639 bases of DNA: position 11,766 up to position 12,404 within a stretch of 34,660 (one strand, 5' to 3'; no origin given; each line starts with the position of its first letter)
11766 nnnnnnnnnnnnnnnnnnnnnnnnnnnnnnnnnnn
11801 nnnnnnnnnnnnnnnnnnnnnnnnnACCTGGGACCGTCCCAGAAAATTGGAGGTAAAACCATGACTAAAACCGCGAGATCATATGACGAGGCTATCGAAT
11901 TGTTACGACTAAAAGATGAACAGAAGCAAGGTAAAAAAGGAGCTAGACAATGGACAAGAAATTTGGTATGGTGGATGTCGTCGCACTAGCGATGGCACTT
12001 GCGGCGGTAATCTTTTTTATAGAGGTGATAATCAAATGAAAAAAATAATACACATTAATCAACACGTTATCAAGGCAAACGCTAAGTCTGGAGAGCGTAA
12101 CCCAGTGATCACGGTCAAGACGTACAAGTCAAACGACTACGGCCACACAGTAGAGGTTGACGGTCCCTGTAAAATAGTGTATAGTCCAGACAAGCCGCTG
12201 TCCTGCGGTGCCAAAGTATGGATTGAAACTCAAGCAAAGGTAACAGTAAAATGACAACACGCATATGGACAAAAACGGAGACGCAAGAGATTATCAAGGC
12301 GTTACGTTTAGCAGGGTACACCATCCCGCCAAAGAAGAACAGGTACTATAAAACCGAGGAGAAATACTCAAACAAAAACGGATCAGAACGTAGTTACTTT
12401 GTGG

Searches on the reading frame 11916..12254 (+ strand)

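Call 17: search_protein_families(library=phrogs, proteins=[window:11916-12254:+], max_evalue=0.01)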
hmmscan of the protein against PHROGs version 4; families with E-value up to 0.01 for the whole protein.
window:11916-12254:+ (112 aa): 1 family
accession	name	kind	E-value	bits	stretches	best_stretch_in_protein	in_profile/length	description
phrog_8676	-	unknown function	2.4e-24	86.2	1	39-110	4-81/91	-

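Call 20: search_protein_families(library=pfam, proteins=[window:11916-12254:+], max_evalue=0.01)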
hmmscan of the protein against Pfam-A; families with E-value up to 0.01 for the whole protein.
window:11916-12254:+ (112 aa): 0 families
